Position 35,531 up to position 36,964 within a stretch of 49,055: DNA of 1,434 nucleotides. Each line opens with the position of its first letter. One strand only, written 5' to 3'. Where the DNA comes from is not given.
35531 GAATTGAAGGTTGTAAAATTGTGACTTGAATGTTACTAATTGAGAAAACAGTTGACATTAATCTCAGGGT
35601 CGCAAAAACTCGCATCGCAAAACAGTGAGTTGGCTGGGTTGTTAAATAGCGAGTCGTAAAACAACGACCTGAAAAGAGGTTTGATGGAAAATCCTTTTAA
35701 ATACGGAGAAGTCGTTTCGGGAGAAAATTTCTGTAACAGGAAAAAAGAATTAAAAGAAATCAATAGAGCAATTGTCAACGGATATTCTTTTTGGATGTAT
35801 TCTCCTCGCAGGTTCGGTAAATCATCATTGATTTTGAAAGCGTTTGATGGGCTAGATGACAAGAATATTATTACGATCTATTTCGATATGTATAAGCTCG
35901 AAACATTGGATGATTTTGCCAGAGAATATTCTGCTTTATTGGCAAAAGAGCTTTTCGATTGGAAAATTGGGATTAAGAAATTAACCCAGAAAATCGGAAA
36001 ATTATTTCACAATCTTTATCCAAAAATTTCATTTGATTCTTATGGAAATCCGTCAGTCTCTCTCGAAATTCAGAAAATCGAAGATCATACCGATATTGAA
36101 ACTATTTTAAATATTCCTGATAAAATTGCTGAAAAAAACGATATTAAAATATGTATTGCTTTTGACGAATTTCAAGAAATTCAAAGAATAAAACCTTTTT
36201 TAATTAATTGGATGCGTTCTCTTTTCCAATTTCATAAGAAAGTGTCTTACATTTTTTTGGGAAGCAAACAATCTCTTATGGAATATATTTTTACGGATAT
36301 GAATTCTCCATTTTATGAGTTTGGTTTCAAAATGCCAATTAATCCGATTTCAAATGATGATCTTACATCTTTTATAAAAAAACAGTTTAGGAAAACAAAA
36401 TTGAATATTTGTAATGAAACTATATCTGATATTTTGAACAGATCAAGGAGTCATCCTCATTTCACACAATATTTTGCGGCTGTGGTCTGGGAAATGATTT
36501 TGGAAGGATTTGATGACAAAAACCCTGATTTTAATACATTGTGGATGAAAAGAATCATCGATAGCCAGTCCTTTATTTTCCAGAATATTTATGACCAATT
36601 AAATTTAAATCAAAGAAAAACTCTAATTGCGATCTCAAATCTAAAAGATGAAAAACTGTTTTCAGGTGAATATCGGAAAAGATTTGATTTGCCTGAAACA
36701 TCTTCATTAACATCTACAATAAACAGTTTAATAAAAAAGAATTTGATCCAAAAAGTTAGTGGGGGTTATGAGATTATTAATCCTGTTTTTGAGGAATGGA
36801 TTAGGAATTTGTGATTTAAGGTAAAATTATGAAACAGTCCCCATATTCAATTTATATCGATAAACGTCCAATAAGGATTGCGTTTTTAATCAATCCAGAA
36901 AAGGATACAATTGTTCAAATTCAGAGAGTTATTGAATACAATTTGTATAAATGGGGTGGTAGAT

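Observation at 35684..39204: Uncharacterised two-gene cassette: PF01637-like NTPase plus 791-aa Zn-ribbon / PD-(D/E)xK-like protein (candidate novel defence-type system)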

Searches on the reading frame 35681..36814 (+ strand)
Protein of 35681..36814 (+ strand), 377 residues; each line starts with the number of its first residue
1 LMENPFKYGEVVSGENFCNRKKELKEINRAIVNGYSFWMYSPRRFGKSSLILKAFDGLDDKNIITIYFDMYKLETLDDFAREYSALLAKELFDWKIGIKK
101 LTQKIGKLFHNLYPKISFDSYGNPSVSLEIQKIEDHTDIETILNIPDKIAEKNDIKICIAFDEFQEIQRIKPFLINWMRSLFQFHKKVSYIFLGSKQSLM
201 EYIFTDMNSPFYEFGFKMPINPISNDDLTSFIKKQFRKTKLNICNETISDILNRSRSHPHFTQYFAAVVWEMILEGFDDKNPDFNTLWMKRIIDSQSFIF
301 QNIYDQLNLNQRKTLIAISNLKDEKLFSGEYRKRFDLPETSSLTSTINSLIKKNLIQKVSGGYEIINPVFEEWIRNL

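Call 3: search_protein_families(library=pfam, proteins=[window:35681-36814:+], max_evalue=1)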
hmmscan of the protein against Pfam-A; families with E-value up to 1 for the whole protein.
window:35681-36814:+ (377 aa): 5 families
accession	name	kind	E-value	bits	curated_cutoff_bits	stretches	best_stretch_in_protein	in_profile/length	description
PF01637.24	ATPase_2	-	4.4e-12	46.7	33.2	1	17-240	1-199/225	ATPase domain predominantly from Archaea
PF13173.12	AAA_14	-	6.9e-07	29.8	27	2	129-201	38-104/129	AAA domain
PF13401.12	AAA_22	-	0.00038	21.2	27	1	45-196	16-124/130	AAA domain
PF22381.2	Staph_reg_Sar_Rot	-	0.0076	16.8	27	1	306-359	11-61/85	Transcriptional regulator SarA/Rot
PF14516.12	AAA_35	-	0.027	13.7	27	1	29-90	26-92/331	AAA-like domain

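Call 4: search_protein_families(library=padloc, proteins=[window:35681-36814:+], max_evalue=1)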
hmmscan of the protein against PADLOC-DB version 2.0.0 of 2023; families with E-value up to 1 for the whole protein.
window:35681-36814:+ (377 aa): 1 family
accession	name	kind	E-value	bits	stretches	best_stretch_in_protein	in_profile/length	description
PDLC04787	PDC-S01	-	2.1e-05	21.6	1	16-84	9-82/412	-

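Call 5: search_protein_families(library=ncbifam, proteins=[window:35681-36814:+], max_evalue=1)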
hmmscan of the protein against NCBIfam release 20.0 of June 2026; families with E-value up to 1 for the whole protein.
window:35681-36814:+ (377 aa): 0 families

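Call 8: search_solved_structures(query=window:35681-36814:+, max_evalue=1)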
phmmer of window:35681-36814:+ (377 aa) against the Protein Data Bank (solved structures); distinct sequences matched with E-value up to 1: 3.
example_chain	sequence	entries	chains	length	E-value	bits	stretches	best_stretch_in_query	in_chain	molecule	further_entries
2qen_A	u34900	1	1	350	0.034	16.4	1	157-253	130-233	WALKER-TYPE ATPASE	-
7o1r_A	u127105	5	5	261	0.2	13.9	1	180-230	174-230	Peroxygenase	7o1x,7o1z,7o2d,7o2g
9h91_X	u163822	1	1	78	0.65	12.2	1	12-70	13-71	50S ribosomal protein L28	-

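Call 18: find_homologous_proteins(query=window:35681-36814:+, max_evalue=0.001)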
Query window:35681-36814:+ (377 aa): 1692 proteins with E <= 0.001 among 4639 candidates; the best 120 are listed.
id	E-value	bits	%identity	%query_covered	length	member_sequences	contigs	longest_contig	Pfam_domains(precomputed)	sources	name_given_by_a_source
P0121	4.9e-250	847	100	100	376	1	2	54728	PF13173.13,PF01637.25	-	-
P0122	1.8e-249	845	100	100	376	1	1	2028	PF13173.13,PF01637.25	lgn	-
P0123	2.5e-248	841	99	100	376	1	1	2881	PF13173.13,PF01637.25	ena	-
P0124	5.8e-227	771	90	100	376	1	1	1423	PF13173.13,PF01637.25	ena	-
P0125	1.9e-224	763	91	100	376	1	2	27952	PF13173.13,PF01637.25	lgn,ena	-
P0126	7.3e-224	761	90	100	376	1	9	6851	PF13173.13,PF01637.25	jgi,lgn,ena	-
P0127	2.8e-223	759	90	100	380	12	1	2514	PF13173.13,PF01637.25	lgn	-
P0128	4.7e-222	755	90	100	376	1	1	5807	PF13173.13,PF07693.21,PF01637.25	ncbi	-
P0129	1.6e-220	750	89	100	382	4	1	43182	PF13173.13,PF01637.25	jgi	-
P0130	4.0e-178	610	71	100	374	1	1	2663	PF13173.13,PF01637.25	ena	-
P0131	7.0e-177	606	72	100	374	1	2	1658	PF13173.13,PF01637.25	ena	-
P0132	8.8e-174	596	69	100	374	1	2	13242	PF13173.13,PF01637.25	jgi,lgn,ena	jgi:hypothetical protein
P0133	3.0e-173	594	69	100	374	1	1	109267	PF13173.13,PF01637.25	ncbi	-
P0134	8.2e-172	589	69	100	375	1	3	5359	PF13173.13,PF01637.25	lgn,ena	-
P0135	5.5e-171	587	69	100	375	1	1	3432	PF13173.13,PF01637.25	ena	-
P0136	4.4e-170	584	67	100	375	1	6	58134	PF13173.13,PF01637.25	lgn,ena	-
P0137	5.4e-170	583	69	100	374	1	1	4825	PF13173.13,PF01637.25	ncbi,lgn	-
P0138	2.4e-168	578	68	100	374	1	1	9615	PF13173.13,PF01637.25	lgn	-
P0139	5.8e-166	570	68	100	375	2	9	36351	PF13173.13,PF01637.25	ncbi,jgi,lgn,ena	-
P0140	1.1e-165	569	67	100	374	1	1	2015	PF13173.13,PF01637.25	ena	-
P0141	9.0e-165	566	66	100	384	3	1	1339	PF13173.13,PF01637.25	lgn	-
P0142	2.4e-163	562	66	100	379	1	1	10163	PF13173.13,PF01637.25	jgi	-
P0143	4.7e-163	561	66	100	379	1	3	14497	PF13173.13,PF01637.25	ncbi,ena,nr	ncbi:MAG: ATP-binding protein [Candidatus Cloacimonetes bacterium]|nr:ATP-binding protein [Candidatu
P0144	1.8e-161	555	67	100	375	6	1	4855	PF13173.13,PF01637.25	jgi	-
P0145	3.9e-161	554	67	100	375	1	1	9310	PF13173.13,PF01637.25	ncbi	-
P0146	1.4e-160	553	67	100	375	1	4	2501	PF13173.13,PF01637.25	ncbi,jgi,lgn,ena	-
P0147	2.0e-160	552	67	100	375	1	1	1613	PF13173.13,PF01637.25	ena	-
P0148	2.6e-159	548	67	100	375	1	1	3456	PF13173.13,PF01637.25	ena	-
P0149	3.2e-159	548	66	100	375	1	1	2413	PF13173.13,PF01637.25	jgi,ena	-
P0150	4.3e-159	548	66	100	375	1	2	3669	PF13173.13,PF01637.25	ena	-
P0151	1.1e-158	546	66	100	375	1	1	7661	PF13173.13,PF01637.25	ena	-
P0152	1.3e-157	543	65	100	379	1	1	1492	PF13173.13,PF01637.25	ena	-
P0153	4.2e-157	541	66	100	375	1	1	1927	PF13173.13,PF01637.25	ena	-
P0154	6.2e-157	540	65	100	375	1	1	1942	PF13173.13,PF01637.25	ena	-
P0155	6.7e-157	540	66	100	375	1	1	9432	PF13173.13,PF01637.25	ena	-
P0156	2.1e-156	539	65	100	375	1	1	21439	PF13173.13,PF01637.25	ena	-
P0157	2.4e-156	539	65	100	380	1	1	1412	PF13173.13,PF01637.25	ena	-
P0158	4.6e-155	534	68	93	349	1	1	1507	PF13173.13,PF01637.25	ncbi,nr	ncbi:MAG TPA: ATP-binding protein, partial [Candidatus Cloacimonetes bacterium]|nr:ATP-binding prote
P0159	3.5e-150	518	65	100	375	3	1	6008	PF13173.13,PF01637.25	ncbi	-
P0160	1.3e-149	516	64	100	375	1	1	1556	PF13173.13,PF01637.25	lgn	-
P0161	2.0e-146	506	63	99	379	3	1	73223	PF13173.13,PF01637.25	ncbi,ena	-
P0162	2.6e-145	502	59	100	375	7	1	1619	PF13173.13,PF01637.25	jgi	jgi:hypothetical protein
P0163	2.8e-145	502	59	100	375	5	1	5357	PF13173.13,PF01637.25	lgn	-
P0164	4.4e-145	501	62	99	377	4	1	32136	PF13173.13,PF13401.13,PF01637.25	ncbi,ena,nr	ncbi:MAG: ATP-binding protein [Cytophagales bacterium]|nr:ATP-binding protein [Cytophagales bacteriu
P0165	5.3e-145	501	59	100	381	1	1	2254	PF13173.13,PF01637.25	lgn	-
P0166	1.9e-144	499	59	100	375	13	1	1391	PF13173.13,PF01637.25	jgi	jgi:hypothetical protein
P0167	1.9e-143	496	59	100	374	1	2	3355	PF13173.13,PF01637.25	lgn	-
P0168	3.6e-143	495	59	99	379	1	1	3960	PF13173.13,PF01637.25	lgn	-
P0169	8.0e-143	494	60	100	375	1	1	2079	PF13173.13,PF01637.25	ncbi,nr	ncbi:MAG: ATP-binding protein [bacterium]|nr:ATP-binding protein [bacterium]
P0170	1.2e-142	493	60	99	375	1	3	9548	PF13173.13,PF01637.25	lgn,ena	-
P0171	2.2e-142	493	57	100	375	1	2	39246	PF13173.13,PF01637.25,PF09820.17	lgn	-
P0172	4.0e-142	492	57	99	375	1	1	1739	PF13173.13,PF01637.25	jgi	jgi:hypothetical protein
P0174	4.8e-140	485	57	100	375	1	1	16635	PF13173.13,PF01637.25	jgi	jgi:hypothetical protein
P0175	9.7e-140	484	62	99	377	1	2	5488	PF13173.13,PF13401.13,PF01637.25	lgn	-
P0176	1.4e-139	483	60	99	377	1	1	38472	PF13173.13,PF13401.13,PF01637.25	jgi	-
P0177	1.8e-139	483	56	100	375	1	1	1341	PF13173.13,PF01637.25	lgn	-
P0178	2.4e-139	483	60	99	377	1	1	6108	PF13173.13,PF01637.25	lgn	-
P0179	3.0e-139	482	57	99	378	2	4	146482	PF13173.13,PF01637.25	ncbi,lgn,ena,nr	ncbi:MAG: ATP-binding protein [Candidatus Aminicenantes bacterium]|nr:ATP-binding protein [Candidatu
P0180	5.3e-139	481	56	100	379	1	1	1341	PF13173.13,PF01637.25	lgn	-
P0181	1.3e-138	480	57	99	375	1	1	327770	PF13173.13,PF13401.13,PF01637.25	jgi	jgi:uncharacterized protein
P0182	2.3e-138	479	58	99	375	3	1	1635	PF13173.13,PF01637.25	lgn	-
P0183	3.2e-137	476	62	99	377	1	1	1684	PF13173.13,PF01637.25,PF09820.17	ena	-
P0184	3.9e-137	475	56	99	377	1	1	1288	PF13173.13,PF01637.25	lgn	-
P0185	4.5e-137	475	56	99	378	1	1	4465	PF13173.13,PF01637.25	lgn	-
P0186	8.1e-137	474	58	99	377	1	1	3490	PF13173.13,PF01637.25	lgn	-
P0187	8.6e-137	474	57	100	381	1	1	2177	PF13173.13,PF01637.25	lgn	-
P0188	1.3e-136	474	59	99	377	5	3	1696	PF13173.13,PF13401.13,PF01637.25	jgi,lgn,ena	-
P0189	1.6e-136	473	59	99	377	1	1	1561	PF13173.13,PF13401.13,PF01637.25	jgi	-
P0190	2.1e-136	473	57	100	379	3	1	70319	PF13173.13,PF01637.25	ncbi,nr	ncbi:MAG: ATP-binding protein [Candidatus Aminicenantes bacterium]|nr:ATP-binding protein [Candidatu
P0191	5.9e-136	471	57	99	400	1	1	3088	PF13173.13,PF01637.25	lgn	-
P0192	1.4e-135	470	57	100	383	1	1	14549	PF13173.13,PF01637.25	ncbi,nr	ncbi:MAG: ATP-binding protein [bacterium]|nr:ATP-binding protein [bacterium]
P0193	1.8e-135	470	57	100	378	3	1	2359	PF13173.13,PF01637.25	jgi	jgi:hypothetical protein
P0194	1.9e-135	470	58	99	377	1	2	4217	PF13173.13,PF13401.13,PF01637.25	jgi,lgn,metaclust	metaclust:\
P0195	2.1e-134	466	56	100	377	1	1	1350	PF13173.13,PF01637.25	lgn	-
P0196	1.6e-133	463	57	100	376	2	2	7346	PF13173.13,PF01637.25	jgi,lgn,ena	-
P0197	1.9e-133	463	55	100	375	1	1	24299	PF13173.13,PF01637.25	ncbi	-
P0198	2.4e-133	463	58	100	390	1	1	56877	PF13173.13,PF01637.25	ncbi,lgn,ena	-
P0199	3.8e-133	462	55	99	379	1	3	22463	PF13173.13,PF01637.25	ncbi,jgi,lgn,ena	-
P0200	8.3e-133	461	55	99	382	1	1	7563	PF13173.13,PF01637.25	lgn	-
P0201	1.0e-132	461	57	99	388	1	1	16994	PF13173.13,PF01637.25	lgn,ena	-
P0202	1.1e-132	461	59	99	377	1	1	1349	PF13173.13,PF01637.25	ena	-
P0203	1.6e-130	454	53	99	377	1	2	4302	PF13173.13,PF01637.25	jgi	-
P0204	1.8e-130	453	56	100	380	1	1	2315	PF13173.13,PF13401.13,PF01637.25,PF09820.17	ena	-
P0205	1.1e-129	451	54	100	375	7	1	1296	PF13173.13,PF01637.25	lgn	-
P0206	3.5e-129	449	56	100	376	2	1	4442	PF13173.13,PF13401.13,PF01637.25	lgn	-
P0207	5.6e-129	449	54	100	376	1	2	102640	PF13173.13,PF13401.13,PF14516.13,PF01637.25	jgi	jgi:hypothetical protein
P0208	6.4e-129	448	55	100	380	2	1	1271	PF13173.13,PF01637.25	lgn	-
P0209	1.1e-128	448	56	100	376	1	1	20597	PF13173.13,PF13401.13,PF01637.25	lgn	-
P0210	3.3e-128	446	56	99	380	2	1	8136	PF13173.13,PF01637.25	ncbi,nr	ncbi:MAG: ATP-binding protein [Bacteroidales bacterium]|nr:ATP-binding protein [Bacteroidales bacter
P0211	4.7e-128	445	54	100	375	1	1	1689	PF13173.13,PF13401.13,PF01637.25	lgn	-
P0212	7.3e-128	445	54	99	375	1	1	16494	PF13173.13,PF13401.13,PF01637.25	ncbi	-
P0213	1.2e-127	444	55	100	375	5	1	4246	PF13173.13,PF13401.13,PF01637.25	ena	-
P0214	2.4e-127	443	55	100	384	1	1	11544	PF13173.13,PF13401.13,PF01637.25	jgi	jgi:AAA+ ATPase superfamily predicted ATPase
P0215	2.6e-127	443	57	99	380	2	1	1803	PF13173.13,PF01637.25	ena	-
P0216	3.6e-127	443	55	99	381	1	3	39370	PF13173.13,PF01637.25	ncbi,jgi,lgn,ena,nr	ncbi:MAG: hypothetical protein B6D61_01900 [Bacteroidetes bacterium 4484_249]|nr:MAG: hypothetical p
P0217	4.9e-127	442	54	99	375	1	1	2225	PF13173.13,PF01637.25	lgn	-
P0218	6.6e-127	442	55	99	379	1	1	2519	PF13173.13,PF13401.13,PF01637.25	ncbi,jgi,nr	ncbi:MAG: hypothetical protein DRJ05_20675 [Bacteroidetes bacterium]|nr:MAG: hypothetical protein DR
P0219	7.4e-127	442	54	100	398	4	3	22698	PF13173.13,PF13401.13,PF01637.25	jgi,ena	-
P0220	9.7e-127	441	56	100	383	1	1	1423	PF13173.13,PF01637.25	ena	-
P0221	1.2e-126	441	53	100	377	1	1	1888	PF13401.13,PF01637.25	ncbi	-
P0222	1.5e-126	440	52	100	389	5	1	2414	PF13173.13,PF01637.25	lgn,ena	-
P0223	2.2e-126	440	55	99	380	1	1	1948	PF13173.13,PF01637.25,PF09820.17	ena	-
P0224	2.8e-126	440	54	100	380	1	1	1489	PF13173.13,PF01637.25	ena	-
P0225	5.1e-126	439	53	100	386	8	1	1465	PF13173.13,PF01637.25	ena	-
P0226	5.2e-126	439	54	100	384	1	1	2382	PF13173.13,PF13401.13,PF01637.25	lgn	-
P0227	9.5e-126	438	55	99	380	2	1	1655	PF13173.13,PF01637.25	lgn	-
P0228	1.1e-125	438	54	100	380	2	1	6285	PF13173.13,PF01637.25,PF09820.17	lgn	-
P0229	1.2e-125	438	54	100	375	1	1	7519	PF13173.13,PF01637.25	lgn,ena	-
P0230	1.5e-125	437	53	100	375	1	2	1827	PF13173.13,PF01637.25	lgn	-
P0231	1.5e-125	437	53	100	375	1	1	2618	PF13173.13,PF13401.13,PF01637.25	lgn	-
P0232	1.6e-125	437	56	99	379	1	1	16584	PF13173.13,PF01637.25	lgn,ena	-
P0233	3.3e-125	436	53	100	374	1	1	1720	PF13173.13,PF13401.13,PF01637.25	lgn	-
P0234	4.8e-125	436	54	99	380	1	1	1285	PF13173.13,PF13401.13,PF01637.25,PF09820.17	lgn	-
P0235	5.3e-125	435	52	100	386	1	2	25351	PF13173.13,PF13401.13,PF01637.25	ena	-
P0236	7.3e-125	435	54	100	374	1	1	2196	PF13173.13,PF13401.13,PF01637.25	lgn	-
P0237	1.1e-124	434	54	99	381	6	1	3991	PF13173.13,PF13401.13,PF01637.25,PF09820.17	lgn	-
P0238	1.3e-124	434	54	99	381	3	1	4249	PF13173.13,PF13401.13,PF01637.25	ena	-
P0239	1.7e-124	434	51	99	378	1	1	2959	PF13173.13,PF13401.13,PF01637.25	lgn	-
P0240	1.8e-124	434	53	100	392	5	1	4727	PF13173.13,PF13401.13,PF01637.25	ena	-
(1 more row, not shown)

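Call 39: find_encoding_contigs(protein=P0129, flank=6000, max_places=2)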
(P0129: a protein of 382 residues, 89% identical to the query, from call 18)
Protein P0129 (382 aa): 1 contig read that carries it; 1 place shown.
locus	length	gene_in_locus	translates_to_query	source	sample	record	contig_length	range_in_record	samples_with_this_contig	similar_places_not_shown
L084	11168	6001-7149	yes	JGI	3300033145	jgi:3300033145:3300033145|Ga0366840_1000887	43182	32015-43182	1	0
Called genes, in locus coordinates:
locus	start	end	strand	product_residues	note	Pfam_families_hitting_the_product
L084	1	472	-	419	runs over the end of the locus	PF00579:tRNA-synt_1b, PF22421:SYY_C-terminal, PF01479:S4 (weak)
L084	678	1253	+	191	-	PF00156:Pribosyltran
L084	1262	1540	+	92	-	PF08899:DUF1844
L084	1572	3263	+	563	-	PF07837:FTCD_N, PF02971:FTCD, PF04961:FTCD_C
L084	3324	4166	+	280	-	PF01261:AP_endonuc_2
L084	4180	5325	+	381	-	PF03435:Sacchrp_dh_NADP, PF16653:Sacchrp_dh_C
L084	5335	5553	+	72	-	-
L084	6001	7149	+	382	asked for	PF01637:ATPase_2, PF13173:AAA_14 (faint)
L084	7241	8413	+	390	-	PF12801:Fer4_5 (weak), PF25160:LdpA_Fe-S-bd (faint), PF00037:Fer4 (weak), PF12797:Fer4_2 (weak), PF12837:Fer4_6 (weak), PF13237:Fer4_10 (weak), PF14697:Fer4_21, PF13187:Fer4_9 (weak), +2 more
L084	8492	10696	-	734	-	PF03030:H_PPase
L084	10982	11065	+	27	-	-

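Call 40: find_encoding_contigs(protein=P0136, flank=6000, max_places=2)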
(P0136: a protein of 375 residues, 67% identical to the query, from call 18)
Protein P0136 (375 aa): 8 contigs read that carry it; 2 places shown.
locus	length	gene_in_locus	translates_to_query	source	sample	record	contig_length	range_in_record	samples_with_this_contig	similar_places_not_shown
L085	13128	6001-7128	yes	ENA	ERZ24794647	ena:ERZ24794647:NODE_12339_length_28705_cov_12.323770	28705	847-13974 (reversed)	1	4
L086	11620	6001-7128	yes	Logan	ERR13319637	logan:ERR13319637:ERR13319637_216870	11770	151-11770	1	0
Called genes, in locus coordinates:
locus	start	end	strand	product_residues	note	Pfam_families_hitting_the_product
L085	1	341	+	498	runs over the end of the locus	PF00478:IMPDH, PF00571:CBS (faint), PF01070:FMN_dh, PF03060:NMO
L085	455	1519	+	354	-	PF00586:AIRS, PF02769:AIRS_C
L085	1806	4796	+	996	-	PF02700:PurS (faint), PF18072:FGAR-AT_linker, PF00586:AIRS, PF02769:AIRS_C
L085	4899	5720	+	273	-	PF13507:GATase_5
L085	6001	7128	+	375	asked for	PF01637:ATPase_2, PF13173:AAA_14 (faint)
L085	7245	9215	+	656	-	-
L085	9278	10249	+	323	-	PF14279:HNH_5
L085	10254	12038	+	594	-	PF00266:Aminotran_5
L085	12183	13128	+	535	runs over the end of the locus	PF02142:MGS, PF01808:AICARFT_IMPCHas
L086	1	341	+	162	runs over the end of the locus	?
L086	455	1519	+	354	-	PF00586:AIRS, PF02769:AIRS_C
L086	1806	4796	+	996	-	PF02700:PurS (faint), PF18072:FGAR-AT_linker, PF00586:AIRS, PF02769:AIRS_C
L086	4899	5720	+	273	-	PF13507:GATase_5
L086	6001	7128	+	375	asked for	PF01637:ATPase_2, PF13173:AAA_14 (faint)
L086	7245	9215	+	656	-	-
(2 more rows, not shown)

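Call 41: find_encoding_contigs(protein=P0179, flank=6000, max_places=2)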
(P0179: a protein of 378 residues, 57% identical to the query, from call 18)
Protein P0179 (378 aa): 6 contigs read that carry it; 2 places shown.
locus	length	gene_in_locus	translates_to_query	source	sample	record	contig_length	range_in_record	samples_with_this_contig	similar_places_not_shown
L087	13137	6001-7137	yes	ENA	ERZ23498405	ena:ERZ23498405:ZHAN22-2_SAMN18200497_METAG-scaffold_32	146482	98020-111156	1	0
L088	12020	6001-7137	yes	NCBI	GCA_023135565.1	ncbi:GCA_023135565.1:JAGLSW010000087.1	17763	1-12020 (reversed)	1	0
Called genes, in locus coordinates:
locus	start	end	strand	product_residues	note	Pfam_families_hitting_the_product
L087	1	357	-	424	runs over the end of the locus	PF19289:PmbA_TldD_3rd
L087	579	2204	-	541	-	PF01833:TIG (weak), PF15892:BNR_4 (faint), PF13088:BNR_2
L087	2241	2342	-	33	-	-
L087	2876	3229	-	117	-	PF00076:RRM_1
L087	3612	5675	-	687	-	-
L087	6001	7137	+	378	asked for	PF01637:ATPase_2, PF13173:AAA_14 (faint)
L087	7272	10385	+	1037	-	-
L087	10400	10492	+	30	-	-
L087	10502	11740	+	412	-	-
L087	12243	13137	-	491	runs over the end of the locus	PF00474:SSF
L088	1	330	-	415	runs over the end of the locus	PF19289:PmbA_TldD_3rd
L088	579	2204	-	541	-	PF01833:TIG (weak), PF15892:BNR_4 (faint), PF13088:BNR_2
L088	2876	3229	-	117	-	PF00076:RRM_1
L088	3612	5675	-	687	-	-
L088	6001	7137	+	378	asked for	PF01637:ATPase_2, PF13173:AAA_14 (faint)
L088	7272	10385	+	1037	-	-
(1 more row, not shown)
